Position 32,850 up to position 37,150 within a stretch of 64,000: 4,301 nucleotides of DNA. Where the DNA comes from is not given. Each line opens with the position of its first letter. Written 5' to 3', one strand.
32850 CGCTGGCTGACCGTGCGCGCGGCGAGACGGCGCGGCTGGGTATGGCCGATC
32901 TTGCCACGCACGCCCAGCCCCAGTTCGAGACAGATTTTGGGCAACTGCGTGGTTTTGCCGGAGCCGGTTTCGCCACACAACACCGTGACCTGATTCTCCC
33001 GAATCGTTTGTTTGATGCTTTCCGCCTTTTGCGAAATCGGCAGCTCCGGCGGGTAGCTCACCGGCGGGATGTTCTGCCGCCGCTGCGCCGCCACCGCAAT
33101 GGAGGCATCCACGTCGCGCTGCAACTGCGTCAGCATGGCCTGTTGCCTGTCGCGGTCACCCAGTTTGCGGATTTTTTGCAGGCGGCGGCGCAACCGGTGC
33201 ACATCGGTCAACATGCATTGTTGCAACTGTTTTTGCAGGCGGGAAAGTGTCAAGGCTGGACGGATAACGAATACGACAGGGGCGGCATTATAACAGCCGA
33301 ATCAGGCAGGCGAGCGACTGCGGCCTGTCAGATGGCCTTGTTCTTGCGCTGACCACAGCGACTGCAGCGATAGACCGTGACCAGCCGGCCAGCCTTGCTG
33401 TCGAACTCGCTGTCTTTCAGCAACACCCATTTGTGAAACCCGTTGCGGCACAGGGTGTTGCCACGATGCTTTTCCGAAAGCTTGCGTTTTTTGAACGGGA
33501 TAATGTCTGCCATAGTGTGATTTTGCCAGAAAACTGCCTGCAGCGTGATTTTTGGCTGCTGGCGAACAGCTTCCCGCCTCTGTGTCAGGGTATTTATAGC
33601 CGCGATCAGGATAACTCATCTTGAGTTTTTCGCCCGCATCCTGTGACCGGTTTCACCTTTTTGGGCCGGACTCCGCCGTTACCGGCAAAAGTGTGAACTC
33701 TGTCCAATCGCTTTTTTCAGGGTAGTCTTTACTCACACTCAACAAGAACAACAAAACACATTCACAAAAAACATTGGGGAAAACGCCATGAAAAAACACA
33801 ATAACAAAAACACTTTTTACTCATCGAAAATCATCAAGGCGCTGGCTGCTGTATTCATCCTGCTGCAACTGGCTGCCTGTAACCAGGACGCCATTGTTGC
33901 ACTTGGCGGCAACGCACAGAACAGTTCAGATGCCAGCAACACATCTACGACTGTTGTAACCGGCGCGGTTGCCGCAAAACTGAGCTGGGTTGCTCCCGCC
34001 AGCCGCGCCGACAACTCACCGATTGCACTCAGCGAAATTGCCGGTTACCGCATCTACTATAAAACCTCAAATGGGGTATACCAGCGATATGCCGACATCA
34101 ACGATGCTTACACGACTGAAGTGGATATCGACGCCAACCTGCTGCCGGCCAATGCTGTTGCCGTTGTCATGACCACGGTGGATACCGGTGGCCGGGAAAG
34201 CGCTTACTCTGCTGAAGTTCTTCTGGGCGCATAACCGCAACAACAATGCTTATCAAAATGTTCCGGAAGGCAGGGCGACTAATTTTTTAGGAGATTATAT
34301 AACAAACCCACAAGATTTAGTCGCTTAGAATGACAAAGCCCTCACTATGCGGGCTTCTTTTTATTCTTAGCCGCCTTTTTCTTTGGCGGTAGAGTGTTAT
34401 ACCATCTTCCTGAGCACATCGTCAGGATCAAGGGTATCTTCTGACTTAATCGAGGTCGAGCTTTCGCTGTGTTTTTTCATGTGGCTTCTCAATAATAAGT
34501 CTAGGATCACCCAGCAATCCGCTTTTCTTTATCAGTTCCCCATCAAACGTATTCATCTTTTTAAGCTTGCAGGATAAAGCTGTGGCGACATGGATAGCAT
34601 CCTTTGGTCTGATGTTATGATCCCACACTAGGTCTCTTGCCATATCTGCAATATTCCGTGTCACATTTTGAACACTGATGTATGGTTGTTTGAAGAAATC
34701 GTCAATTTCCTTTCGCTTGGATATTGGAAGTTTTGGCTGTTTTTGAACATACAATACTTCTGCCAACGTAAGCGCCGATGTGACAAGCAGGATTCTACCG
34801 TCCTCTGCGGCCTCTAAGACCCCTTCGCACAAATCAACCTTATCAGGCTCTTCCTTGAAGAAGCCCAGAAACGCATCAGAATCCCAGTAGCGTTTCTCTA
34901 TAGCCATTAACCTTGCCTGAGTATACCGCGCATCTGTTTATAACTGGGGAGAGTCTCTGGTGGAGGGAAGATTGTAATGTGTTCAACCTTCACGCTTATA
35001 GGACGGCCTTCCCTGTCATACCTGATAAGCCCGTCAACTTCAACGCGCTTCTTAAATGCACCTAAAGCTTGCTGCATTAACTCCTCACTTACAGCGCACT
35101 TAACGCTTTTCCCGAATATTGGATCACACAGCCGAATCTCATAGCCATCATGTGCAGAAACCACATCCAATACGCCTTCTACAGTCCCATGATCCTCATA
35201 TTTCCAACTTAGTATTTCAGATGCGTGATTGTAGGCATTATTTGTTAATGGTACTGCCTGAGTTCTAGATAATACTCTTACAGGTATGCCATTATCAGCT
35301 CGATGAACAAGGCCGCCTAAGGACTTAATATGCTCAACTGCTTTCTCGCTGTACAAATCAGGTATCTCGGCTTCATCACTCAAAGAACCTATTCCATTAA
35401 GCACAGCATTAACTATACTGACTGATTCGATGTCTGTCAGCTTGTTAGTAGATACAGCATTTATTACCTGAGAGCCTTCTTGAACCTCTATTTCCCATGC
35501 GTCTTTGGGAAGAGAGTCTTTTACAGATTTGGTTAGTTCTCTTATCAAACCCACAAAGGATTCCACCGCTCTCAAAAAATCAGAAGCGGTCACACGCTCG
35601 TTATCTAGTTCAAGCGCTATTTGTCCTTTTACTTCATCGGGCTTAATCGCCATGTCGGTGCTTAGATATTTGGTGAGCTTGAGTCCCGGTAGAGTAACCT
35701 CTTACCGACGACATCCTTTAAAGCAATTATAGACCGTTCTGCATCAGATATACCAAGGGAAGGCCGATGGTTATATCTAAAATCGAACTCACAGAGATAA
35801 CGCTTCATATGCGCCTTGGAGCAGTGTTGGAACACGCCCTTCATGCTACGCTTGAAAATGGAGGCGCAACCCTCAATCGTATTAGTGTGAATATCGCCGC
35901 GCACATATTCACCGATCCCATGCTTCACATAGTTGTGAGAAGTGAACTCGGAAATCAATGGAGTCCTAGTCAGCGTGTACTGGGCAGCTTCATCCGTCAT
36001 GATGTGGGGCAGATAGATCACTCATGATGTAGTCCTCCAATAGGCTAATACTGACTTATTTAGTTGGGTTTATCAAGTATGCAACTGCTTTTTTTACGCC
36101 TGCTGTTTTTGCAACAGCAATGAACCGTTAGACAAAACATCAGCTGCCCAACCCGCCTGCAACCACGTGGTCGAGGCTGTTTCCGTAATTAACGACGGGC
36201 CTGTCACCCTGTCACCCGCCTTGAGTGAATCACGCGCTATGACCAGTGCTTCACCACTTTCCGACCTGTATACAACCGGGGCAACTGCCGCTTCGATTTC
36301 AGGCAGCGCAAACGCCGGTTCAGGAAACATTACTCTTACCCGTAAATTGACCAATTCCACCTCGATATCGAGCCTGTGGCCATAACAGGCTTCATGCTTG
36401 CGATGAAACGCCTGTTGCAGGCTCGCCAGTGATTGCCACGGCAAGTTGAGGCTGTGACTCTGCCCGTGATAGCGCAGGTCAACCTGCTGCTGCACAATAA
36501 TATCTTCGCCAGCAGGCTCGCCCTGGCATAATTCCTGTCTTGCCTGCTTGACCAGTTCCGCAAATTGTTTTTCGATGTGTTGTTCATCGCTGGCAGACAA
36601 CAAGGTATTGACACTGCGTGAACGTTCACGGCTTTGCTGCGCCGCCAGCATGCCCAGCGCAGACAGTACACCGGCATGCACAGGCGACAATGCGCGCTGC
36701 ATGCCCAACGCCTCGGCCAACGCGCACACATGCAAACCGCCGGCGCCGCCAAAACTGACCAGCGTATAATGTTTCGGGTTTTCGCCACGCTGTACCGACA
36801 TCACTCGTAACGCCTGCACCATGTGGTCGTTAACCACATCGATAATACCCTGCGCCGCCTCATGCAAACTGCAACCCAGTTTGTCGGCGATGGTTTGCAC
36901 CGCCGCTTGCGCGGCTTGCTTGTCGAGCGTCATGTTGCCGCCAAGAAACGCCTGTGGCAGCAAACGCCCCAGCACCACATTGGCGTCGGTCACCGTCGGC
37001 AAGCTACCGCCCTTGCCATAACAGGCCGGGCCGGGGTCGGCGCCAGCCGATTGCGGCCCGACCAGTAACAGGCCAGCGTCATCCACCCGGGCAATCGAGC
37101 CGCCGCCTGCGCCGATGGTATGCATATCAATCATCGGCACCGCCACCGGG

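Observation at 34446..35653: PIN nuclease translationally coupled to a 248-aa partner of unknown fold: candidate non-canonical toxin-antitoxin or defence module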

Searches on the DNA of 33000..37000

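Call 96: search_rna_families(source=window, start=33000, end=37000, threshold=evalue, max_evalue=0.1)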
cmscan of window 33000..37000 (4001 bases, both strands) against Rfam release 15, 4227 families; matches with E-value up to 0.1: 0.
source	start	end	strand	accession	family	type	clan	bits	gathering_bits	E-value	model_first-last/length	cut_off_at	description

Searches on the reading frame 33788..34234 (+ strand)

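Call 3: search_protein_families(library=pfam, proteins=[window:33788-34234:+], max_evalue=1)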
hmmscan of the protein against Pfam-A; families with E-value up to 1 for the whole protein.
window:33788-34234:+ (148 aa): 1 family
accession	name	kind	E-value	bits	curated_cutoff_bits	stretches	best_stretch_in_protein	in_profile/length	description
PF00041.27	fn3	-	0.034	14.8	25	1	63-141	16-78/84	Fibronectin type III domain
